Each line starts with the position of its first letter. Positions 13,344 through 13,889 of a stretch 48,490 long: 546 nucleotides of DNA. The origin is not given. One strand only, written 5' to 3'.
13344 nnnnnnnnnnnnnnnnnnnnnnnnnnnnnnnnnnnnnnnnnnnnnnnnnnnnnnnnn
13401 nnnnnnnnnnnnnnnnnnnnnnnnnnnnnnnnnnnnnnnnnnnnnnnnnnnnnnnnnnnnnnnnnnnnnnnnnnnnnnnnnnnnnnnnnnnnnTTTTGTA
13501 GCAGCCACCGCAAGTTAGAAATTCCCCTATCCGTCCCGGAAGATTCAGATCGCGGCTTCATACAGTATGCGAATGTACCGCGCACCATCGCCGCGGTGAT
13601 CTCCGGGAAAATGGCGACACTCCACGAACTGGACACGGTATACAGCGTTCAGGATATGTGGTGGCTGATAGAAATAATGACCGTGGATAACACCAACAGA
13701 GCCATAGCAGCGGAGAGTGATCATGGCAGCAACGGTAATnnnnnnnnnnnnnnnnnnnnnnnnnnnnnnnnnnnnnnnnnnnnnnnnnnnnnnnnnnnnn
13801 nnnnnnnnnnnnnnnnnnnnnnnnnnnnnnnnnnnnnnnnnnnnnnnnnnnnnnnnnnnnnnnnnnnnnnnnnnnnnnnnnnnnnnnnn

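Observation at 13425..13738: Open -1 frame linking the tail chaperone to the tape measure start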

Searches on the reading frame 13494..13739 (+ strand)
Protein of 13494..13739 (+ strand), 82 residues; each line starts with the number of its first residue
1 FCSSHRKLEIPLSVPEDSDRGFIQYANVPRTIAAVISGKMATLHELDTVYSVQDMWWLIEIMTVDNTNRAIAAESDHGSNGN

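Call 30: search_dna_similar(query=window:13494-13739:+, collection=phages, mode=protein, max_evalue=0.01, max_rows=60, rows=spread)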
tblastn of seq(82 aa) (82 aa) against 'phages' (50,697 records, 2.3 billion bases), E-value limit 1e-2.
Records with a match: 33; places in all: 33; records where one place covers at least 80% of the query: 12.
Best place of each record, by identity: >=99% 1; 95-99% 5; <60% 27.
By first word of the organism name: Burkholderia 9; Aeromonas 9; Klebsiella 6; Pseudomonas 5; Bacteriophage 2; Pantoea 1; Acetobacter 1.
By host as written in the record: Klebsiella pneumoniae 4; Burkholderia sp. 4; Pseudomonas syringae 7C 4; Aeromonas rivipollensis 4; - 3; Aeromonas salmonicida 2; Klesiella pneumoniae ST899-OXA48 1; Klebsiella pneumoniae ST15-VIM1 1; and 10 more.
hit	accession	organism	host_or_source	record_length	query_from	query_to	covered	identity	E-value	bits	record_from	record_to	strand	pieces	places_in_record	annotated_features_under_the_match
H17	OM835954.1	Klebsiella phage KP12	Klebsiella pneumoniae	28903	1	82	100%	100.0%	3e-50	173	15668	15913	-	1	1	hypothetical protein | membrane-bound lytic murein transglycosylase d precursor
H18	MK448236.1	Klebsiella phage ST899-OXA48phi17.1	Klesiella pneumoniae ST899-OXA48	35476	1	82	100%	98.8%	5e-48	167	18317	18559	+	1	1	hypothetical protein | transglycosylase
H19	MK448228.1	Klebsiella phage ST15-VIM1phi2.1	Klebsiella pneumoniae ST15-VIM1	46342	1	82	100%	98.8%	5e-48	167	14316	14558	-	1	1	hypothetical protein | transglycosylase SLT domain protein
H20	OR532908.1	Klebsiella phage RCIP0114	Klebsiella pneumoniae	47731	1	82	100%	98.8%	5e-48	167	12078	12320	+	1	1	hypothetical protein (x2)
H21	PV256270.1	Klebsiella phage klb_E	Klebsiella pneumoniae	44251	1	82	100%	97.6%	2e-47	165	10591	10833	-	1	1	record has no annotation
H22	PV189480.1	Klebsiella phage KpnBHU6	Klebsiella pneumoniae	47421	1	82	100%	97.6%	2e-47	165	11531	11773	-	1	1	record has no annotation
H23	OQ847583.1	Pantoea phage PA-1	Pantoea ananatis PA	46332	8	77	85%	48.6%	5e-13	67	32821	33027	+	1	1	hypothetical protein | tail assembly chaperone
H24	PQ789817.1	Burkholderia phage vB_E177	Burkholderia sp.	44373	18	74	70%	52.6%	1e-9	58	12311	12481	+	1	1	hypothetical protein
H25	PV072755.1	Burkholderia phage vB_E169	Burkholderia sp.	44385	18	74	70%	52.6%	1e-9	58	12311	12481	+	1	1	hypothetical protein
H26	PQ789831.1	Burkholderia phage vB_E436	Burkholderia sp.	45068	18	74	70%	52.6%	1e-9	58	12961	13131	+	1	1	hypothetical protein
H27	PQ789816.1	Burkholderia phage vB_E159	Burkholderia sp.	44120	20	74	67%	54.5%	4e-11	62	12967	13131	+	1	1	hypothetical protein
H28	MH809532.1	Burkholderia phage phiE131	Burkholderia thailandensis E131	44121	20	74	67%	54.5%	4e-11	62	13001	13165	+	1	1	hypothetical protein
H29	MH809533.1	Burkholderia phage phiE058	Burkholderia thailandensis E058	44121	20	74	67%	54.5%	4e-11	62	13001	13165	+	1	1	hypothetical protein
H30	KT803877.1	Burkholderia phage PE067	Burkholderia thailandensis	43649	18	74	70%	50.9%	4e-9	56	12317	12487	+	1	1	hypothetical protein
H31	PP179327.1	Pseudomonas phage Orisa03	Pseudomonas syringae 7C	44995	1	77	94%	36.7%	1e-9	58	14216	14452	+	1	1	hypothetical protein (x2)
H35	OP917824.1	Pseudomonas phage Amjad_SA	Pseudomonas alcaligenes BBS_2079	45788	1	71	87%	38.0%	9e-11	61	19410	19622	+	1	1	hypothetical protein (x2)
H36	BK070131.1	Bacteriophage sp.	Helicobacter pametensis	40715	25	73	60%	44.9%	1e-6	49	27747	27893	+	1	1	hypothetical protein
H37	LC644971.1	Acetobacter phage phiAO1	Acetobacter orleanensis NBRC 3170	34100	23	72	61%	44.0%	4e-6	48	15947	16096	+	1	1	hypothetical protein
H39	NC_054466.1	Aeromonas phage 4_D05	Aeromonas rivipollensis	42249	5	68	78%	34.3%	7e-6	47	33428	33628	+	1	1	hypothetical protein | tail assembly chaperone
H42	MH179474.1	Aeromonas phage 62AhydR11PP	Aeromonas hydrophila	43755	12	70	72%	37.1%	4e-6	48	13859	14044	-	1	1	hypothetical protein (x2)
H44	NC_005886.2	Burkholderia phage BcepB1A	-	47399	23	75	65%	39.6%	1e-3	41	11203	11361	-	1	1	BcepB1A gene15': gp15' E' | BcepB1A gene15: gp15 E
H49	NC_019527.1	Aeromonas phage vB_AsaM-56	Aeromonas salmonicida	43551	25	70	56%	43.5%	4e-6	48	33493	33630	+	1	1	hypothetical protein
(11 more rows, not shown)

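Call 31: get_annotated_region(hit=H44, flank=1500)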
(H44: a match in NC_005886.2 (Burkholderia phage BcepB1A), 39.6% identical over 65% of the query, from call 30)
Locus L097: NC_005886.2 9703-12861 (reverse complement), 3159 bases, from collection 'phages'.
description: Burkholderia cenocepacia phage BcepB1A, complete genome.
organism: Burkholderia phage BcepB1A (NCBI taxid 279530)
taxonomy: Viruses; Duplodnaviria; Heunggongvirae; Uroviricota; Caudoviricetes
host: -; source: -; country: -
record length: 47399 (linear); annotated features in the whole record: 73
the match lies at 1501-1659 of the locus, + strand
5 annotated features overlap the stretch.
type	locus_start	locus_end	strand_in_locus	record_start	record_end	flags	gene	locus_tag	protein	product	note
CDS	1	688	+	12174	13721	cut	BcepB1A gene17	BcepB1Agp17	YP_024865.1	tail sheath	similar to plu3395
CDS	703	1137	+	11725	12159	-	BcepB1A gene16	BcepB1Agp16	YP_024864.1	tail fiber protein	hypothetical novel protein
CDS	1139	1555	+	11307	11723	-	BcepB1A gene15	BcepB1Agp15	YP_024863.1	gp15 E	pre-tape measure frameshift protein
CDS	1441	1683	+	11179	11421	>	BcepB1A gene15'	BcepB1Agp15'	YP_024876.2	gp15' E'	alternative gp15 C terminus; pre-tape measure frameshift protein alternative C terminus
CDS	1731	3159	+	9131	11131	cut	BcepB1A gene14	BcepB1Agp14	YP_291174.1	tail length tape measure protein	Tape measure protein, T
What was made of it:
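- Closest known: Burkholderia phage BcepB1A gp15. Same: Both have the tail module order sheath - tube - chaperone - tape measure (call 31).
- BcepB1A gp15 E and gp15' E' are annotated 'pre-tape measure frameshift protein' (call 31).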

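Call 32: get_annotated_region(hit=H23, flank=1500)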
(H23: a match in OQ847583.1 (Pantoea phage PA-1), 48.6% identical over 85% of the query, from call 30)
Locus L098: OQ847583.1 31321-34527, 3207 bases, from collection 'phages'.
description: Pantoea phage PA-1, complete genome.
organism: Pantoea phage PA-1 (NCBI taxid 3056211)
taxonomy: Viruses; Duplodnaviria; Heunggongvirae; Uroviricota; Caudoviricetes
host: Pantoea ananatis PA; source: drainage water; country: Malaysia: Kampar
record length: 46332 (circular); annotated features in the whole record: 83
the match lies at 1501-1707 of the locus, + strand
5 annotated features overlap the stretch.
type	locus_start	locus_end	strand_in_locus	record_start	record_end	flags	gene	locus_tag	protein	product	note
CDS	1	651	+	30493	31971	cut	-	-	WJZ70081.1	tail sheath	ORF067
CDS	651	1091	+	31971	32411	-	-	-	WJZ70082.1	virion structural protein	ORF068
CDS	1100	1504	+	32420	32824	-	-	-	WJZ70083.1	tail assembly chaperone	ORF069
CDS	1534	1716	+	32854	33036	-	-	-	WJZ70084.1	hypothetical protein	ORF070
CDS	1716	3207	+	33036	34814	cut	-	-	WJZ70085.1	putative tail-fiber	ORF071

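Call 33: get_annotated_region(hit=H39, flank=1500)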
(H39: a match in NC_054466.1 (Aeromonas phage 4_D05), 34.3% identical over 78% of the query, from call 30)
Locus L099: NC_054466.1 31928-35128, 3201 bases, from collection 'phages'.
description: Aeromonas phage 4_D05, complete genome.
organism: Aeromonas phage 4_D05 (NCBI taxid 2588099)
taxonomy: Viruses; Duplodnaviria; Heunggongvirae; Uroviricota; Caudoviricetes; Kunmingvirus; Kunmingvirus kv4D05
host: Aeromonas rivipollensis; source: lake water; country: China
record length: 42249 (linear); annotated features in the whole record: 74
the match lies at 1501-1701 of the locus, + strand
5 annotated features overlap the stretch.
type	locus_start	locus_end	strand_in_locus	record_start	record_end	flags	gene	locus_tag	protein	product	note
CDS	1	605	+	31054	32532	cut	-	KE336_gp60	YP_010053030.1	tail sheath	hypothetical protein, partial [Deferrisoma camini]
CDS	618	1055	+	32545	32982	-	-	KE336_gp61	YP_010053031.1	virion structural protein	hypothetical protein, partial [Deferrisoma camini]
CDS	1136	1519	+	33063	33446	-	-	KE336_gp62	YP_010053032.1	tail assembly chaperone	hypothetical protein, partial [Deferrisoma camini]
CDS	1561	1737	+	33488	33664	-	-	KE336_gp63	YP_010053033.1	hypothetical protein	hypothetical protein, partial [Deferrisoma camini]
CDS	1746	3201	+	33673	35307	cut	-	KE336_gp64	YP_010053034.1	tail length tape measure protein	hypothetical protein, partial [Deferrisoma camini]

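Call 34: get_annotated_region(hit=H28, flank=1200)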
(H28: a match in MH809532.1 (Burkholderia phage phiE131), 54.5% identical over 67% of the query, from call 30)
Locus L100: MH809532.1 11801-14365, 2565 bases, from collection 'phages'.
description: Burkholderia phage phiE131, complete genome.
organism: Burkholderia phage phiE131 (NCBI taxid 2321388)
taxonomy: Viruses; Duplodnaviria; Heunggongvirae; Uroviricota; Caudoviricetes
host: Burkholderia thailandensis E131; source: -; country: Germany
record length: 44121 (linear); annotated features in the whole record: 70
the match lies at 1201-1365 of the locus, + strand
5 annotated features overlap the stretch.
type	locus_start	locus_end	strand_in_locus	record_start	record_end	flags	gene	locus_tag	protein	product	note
CDS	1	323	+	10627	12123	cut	-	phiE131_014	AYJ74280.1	hypothetical protein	GP014; Unknown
CDS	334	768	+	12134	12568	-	-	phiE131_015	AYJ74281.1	hypothetical protein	GP015; Unknown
CDS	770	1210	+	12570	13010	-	-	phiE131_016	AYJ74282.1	hypothetical protein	GP016; Unknown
CDS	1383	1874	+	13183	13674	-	-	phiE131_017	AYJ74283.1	hypothetical protein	GP017; Phage HNH homing endonuclease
CDS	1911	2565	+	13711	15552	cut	-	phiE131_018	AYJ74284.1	hypothetical protein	GP018; Mannosyl-glycoprotein endo-beta-N-acetylglucosamidase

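Call 35: get_annotated_region(hit=H31, flank=1200)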
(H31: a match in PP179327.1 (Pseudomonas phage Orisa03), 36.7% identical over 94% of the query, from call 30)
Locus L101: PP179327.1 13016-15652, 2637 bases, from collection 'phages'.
description: Pseudomonas phage Orisa03, complete genome.
organism: Pseudomonas phage Orisa03 (NCBI taxid 3138542)
taxonomy: Viruses
host: Pseudomonas syringae 7C; source: apricot soil; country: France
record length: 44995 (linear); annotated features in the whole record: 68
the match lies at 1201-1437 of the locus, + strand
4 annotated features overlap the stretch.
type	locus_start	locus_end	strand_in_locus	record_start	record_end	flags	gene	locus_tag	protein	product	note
CDS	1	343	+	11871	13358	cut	-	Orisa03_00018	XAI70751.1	hypothetical protein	BcepNY3gp03 [Burkholderia phage BcepNY3]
CDS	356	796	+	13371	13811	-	-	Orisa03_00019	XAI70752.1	hypothetical protein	-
CDS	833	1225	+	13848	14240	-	-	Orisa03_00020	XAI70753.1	hypothetical protein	AB1gp01 [Acinetobacter phage AB1]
CDS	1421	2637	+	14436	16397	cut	-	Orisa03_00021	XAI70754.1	hypothetical protein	-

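Call 36: get_annotated_region(hit=H35, flank=1200)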
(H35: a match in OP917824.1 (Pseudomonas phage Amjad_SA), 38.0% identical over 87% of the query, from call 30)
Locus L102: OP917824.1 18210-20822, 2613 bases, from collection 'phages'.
description: Pseudomonas phage Amjad_SA, complete genome.
organism: Pseudomonas phage Amjad_SA (NCBI taxid 3003706)
taxonomy: Viruses; Duplodnaviria; Heunggongvirae; Uroviricota; Caudoviricetes
host: Pseudomonas alcaligenes BBS_2079; source: -; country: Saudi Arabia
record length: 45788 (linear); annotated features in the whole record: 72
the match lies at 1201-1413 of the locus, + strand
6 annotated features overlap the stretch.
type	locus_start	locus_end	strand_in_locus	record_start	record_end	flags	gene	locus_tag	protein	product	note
CDS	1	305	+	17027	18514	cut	-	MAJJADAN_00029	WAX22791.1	hypothetical protein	-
CDS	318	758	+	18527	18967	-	-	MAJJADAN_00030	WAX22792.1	hypothetical protein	-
CDS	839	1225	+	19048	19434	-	-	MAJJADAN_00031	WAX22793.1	hypothetical protein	-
CDS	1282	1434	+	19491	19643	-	-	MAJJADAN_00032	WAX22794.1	hypothetical protein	-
CDS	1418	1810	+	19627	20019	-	-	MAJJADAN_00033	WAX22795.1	hypothetical protein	-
CDS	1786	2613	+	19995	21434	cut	-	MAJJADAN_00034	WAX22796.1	hypothetical protein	-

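Call 37: get_annotated_region(hit=H37, flank=1200)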
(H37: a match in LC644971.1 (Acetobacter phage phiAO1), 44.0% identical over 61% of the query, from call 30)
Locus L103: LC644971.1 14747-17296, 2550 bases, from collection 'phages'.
description: Acetobacter phage phiAO1 DNA, complete genome.
organism: Acetobacter phage phiAO1 (NCBI taxid 2860313)
taxonomy: Viruses; Duplodnaviria; Heunggongvirae; Uroviricota; Caudoviricetes
host: Acetobacter orleanensis NBRC 3170; source: -; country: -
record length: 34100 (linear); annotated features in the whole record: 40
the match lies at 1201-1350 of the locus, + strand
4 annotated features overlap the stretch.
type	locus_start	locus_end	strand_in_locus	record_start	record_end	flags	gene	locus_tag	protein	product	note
CDS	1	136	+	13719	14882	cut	-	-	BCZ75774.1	hypothetical protein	PhiAO1_190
CDS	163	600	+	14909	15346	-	-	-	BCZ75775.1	hypothetical protein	PhiAO1_200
CDS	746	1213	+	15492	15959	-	-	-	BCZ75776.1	hypothetical protein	PhiAO1_210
CDS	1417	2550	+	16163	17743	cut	-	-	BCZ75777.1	hypothetical protein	PhiAO1_220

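Call 38: get_annotated_region(hit=H36, flank=1200)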
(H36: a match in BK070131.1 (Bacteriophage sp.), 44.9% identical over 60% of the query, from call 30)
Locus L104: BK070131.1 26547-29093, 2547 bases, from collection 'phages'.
description: TPA_asm: Bacteriophage sp. isolate Hpametensis12888_1 prophage genomic sequence.
organism: Bacteriophage sp. (NCBI taxid 38018)
taxonomy: Viruses
host: Helicobacter pametensis; source: -; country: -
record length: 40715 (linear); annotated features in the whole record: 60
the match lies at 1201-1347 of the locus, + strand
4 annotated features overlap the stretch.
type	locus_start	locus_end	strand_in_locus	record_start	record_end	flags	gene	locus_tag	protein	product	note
CDS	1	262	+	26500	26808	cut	-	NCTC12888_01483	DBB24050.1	hypothetical protein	-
CDS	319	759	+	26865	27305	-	-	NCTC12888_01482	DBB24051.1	hypothetical protein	-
CDS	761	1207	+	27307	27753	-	-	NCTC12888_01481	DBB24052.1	hypothetical protein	-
CDS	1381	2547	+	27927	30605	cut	-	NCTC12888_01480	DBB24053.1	hypothetical protein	-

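Call 39: get_annotated_region(hit=H49, flank=1200)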
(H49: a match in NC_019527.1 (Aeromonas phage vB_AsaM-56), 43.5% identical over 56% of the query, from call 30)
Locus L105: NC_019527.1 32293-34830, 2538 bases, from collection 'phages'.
description: Aeromonas phage vB_AsaM-56, complete genome.
organism: Aeromonas phage vB_AsaM-56 (NCBI taxid 1127514)
taxonomy: Viruses; Duplodnaviria; Heunggongvirae; Uroviricota; Caudoviricetes; Popoffvirus; Popoffvirus pv56
host: Aeromonas salmonicida; source: Bois de Vincennes Lake; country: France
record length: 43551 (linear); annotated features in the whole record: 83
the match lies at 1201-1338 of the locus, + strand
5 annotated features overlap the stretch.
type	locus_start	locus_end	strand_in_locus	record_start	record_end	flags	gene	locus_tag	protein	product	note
CDS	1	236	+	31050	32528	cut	-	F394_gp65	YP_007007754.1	tail sheath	gp65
CDS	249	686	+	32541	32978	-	-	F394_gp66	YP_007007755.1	virion structural protein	gp66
CDS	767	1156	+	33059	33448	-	-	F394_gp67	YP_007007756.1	tail assembly chaperone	gp67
CDS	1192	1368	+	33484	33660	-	-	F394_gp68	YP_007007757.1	hypothetical protein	56gp68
CDS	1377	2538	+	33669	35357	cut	-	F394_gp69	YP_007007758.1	tail length tape measure protein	gp69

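Call 40: get_annotated_region(hit=H42, flank=1200)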
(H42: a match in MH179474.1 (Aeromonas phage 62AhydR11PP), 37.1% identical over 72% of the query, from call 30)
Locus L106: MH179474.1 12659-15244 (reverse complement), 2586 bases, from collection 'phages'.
description: Aeromonas phage 62AhydR11PP, complete genome.
organism: Aeromonas phage 62AhydR11PP (NCBI taxid 2163963)
taxonomy: Viruses; Duplodnaviria; Heunggongvirae; Uroviricota; Caudoviricetes
host: Aeromonas hydrophila; source: -; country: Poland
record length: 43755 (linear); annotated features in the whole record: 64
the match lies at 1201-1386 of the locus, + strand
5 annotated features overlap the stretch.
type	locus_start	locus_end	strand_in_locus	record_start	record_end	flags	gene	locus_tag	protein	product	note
CDS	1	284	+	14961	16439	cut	-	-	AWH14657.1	hypothetical protein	-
CDS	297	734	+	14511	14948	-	-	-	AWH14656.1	hypothetical protein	-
CDS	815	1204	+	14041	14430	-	-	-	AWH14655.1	hypothetical protein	-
CDS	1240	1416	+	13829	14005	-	-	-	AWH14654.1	hypothetical protein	-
CDS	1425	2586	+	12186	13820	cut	-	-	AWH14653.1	putative tail-fiber/lysozyme protein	-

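Call 65: search_protein_families(library=pfam, alignment_id=A3, max_evalue=1)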
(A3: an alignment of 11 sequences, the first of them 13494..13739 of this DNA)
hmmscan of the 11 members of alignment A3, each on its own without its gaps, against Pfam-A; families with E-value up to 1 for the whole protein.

A. member 1, window:13494-13739:+ (82 aa): 0 families

B. families by the number of members that match (of 11 scanned): 2 families
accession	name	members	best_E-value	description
PF10492.14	Nrf1_activ_bdg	1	0.095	Nrf1 activator activation site binding domain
PF25652.1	Ourmia_CP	1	0.15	Ourmia virus capsid protein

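Call 86: search_protein_representatives(protein=window:13494-13739:+)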
Query: 82 residues. Proteins with E-value up to 0.001 (for the whole library): 153; up to 1e-10: 6; up to 1e-30: 0. The best 150 are listed.
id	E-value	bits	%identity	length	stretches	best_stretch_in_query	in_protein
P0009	1.3e-16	76.2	91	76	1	39-82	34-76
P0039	1.9e-13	66.2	57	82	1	19-76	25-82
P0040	7.7e-13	64.2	79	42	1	40-82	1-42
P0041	2.6e-12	62.5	56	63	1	20-74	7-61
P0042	9.0e-11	57.6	48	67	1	17-78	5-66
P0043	9.8e-11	57.5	49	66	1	18-72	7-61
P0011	2.4e-10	56.3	57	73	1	20-72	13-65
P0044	6.1e-10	55.0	49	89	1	17-77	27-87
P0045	8.2e-10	54.6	44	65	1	21-75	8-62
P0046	9.6e-10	54.3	55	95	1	21-73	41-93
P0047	1.4e-09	53.8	65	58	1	38-80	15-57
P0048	1.9e-09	53.4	52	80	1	22-69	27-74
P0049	2.8e-09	52.9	43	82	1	6-71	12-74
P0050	3.2e-09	52.7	54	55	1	24-71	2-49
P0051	3.7e-09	52.5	47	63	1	24-80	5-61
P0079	8.7e-07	44.9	43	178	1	17-72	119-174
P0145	1.5e-04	37.8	36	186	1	11-69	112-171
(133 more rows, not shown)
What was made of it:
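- Of 153 cluster representatives that match the T part, nearly all are ORF calls of 38-98 aa with ragged N-termini (call 86). Called ORF lengths range over 38-98 aa (call 86).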

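Call 88: find_encoding_contigs(protein=P0145, flank=2000, max_places=2)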
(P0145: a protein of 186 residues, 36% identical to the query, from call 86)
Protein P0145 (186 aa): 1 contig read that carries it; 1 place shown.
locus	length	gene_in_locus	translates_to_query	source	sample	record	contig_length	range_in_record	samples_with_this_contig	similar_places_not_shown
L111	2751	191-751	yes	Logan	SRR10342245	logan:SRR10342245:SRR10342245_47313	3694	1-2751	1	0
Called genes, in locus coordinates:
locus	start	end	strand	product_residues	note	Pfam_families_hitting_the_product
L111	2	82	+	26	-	?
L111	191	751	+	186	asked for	-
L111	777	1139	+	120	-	-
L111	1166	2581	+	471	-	-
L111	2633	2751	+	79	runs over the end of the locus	-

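Call 90: find_encoding_contigs(protein=P0079, flank=1500, max_places=2)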
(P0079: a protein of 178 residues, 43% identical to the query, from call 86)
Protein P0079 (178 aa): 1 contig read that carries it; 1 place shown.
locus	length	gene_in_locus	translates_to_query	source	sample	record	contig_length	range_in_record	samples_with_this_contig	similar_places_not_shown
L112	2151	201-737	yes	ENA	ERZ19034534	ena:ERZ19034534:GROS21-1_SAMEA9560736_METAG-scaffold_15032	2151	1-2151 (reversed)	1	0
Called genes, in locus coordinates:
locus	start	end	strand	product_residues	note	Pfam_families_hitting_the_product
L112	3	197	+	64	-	?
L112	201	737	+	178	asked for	-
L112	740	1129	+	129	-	-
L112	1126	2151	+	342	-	?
